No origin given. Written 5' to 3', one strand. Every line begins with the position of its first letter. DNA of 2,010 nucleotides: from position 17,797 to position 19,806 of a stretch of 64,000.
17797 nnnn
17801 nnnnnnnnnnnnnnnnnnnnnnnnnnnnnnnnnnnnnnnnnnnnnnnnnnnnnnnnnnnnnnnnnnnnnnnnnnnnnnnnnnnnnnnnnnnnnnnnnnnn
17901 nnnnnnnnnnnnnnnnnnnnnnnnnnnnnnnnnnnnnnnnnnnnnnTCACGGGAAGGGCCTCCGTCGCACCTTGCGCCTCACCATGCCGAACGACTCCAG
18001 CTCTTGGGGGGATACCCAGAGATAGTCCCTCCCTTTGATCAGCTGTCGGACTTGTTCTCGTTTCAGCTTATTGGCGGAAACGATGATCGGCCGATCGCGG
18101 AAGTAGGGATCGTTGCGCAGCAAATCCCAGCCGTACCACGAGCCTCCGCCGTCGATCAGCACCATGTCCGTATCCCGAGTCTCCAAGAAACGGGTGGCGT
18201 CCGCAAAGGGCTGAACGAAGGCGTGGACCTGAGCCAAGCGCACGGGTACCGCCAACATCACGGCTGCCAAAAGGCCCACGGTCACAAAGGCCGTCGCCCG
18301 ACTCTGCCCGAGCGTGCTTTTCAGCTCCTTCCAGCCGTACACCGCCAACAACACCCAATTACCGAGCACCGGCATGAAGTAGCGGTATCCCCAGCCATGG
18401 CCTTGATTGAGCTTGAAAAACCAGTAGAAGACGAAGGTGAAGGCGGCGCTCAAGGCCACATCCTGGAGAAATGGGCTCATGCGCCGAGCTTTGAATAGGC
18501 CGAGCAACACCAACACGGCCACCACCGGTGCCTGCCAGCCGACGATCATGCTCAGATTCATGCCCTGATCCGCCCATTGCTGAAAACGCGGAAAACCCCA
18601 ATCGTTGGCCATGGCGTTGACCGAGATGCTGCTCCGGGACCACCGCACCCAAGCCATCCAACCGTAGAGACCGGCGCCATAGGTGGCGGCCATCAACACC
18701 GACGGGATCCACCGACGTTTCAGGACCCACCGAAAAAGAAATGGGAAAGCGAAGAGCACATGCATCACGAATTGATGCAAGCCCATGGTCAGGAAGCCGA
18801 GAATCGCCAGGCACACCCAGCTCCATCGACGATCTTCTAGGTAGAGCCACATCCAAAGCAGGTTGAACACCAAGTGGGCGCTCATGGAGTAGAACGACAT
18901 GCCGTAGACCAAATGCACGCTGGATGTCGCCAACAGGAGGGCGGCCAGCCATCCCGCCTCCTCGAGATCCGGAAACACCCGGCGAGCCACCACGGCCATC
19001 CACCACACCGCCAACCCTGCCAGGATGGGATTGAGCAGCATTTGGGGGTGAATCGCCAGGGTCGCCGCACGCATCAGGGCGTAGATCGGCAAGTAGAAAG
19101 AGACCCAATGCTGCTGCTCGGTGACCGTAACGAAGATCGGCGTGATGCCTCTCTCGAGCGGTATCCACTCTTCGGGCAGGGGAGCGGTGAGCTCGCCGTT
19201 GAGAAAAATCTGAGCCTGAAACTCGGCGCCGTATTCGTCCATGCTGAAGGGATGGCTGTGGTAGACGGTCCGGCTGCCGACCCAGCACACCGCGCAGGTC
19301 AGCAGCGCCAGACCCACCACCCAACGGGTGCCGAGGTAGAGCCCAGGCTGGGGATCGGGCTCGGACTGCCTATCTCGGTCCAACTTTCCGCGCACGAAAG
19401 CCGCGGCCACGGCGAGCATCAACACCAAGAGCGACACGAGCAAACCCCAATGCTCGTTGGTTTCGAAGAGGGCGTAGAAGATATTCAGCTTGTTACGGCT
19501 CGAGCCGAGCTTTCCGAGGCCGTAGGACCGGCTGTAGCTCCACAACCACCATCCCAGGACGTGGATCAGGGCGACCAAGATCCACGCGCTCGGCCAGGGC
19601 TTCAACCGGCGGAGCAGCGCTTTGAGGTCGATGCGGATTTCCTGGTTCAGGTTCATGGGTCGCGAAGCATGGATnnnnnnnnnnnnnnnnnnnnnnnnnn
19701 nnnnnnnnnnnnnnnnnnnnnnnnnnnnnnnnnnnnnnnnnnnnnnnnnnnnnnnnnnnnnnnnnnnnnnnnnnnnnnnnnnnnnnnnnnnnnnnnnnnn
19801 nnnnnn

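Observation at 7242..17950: YfhO + CsbB-like GT2 + flippase-like membrane protein: three-component extracytoplasmic glycosylation module of the Gram-positive teichoic-acid type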

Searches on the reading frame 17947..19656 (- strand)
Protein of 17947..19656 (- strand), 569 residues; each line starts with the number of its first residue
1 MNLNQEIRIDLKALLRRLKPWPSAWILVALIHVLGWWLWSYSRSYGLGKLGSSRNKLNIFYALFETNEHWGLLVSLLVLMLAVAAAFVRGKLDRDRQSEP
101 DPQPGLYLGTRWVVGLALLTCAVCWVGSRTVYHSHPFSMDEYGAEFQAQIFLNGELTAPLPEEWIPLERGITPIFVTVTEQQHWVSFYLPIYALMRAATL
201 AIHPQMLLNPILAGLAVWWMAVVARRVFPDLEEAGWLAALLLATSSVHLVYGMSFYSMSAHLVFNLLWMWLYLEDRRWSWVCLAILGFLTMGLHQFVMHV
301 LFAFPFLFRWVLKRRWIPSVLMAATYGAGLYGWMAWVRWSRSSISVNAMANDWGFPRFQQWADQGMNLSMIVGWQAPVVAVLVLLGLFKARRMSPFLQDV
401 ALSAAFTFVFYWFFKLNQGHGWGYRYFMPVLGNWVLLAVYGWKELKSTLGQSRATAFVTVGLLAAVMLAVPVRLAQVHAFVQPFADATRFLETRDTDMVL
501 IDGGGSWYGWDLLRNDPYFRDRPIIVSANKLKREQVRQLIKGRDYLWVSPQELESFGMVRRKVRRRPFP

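Call 5: search_protein_families(library=pfam, proteins=[window:17947-19656:-], max_evalue=0.01)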
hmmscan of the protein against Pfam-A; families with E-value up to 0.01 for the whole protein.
window:17947-19656:- (569 aa): 0 families

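Call 6: search_protein_families(library=pfam, proteins=[window:17947-19656:-], max_evalue=10)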
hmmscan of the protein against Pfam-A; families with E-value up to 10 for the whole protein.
window:17947-19656:- (569 aa): 1 family
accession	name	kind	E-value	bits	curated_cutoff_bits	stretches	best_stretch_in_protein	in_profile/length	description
PF09852.15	DUF2079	-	0.43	10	28.2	1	189-470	54-334/459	Predicted membrane protein (DUF2079)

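Call 7: search_protein_families(library=ncbifam, proteins=[window:17947-19656:-], max_evalue=0.1)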
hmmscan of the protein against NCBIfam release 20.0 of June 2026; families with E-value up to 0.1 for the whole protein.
window:17947-19656:- (569 aa): 2 families
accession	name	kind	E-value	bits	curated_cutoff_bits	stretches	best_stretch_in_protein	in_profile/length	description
NF047440.1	LA3751_2_3_fam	subfamily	0.0011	17.9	200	1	164-466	62-377/460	LA_3751/LA_3752 family putative glycosyltransferase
NF004913.0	PRK06271.1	equivalog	0.056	12.7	211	0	58-82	120-144/220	V-type ATP synthase subunit K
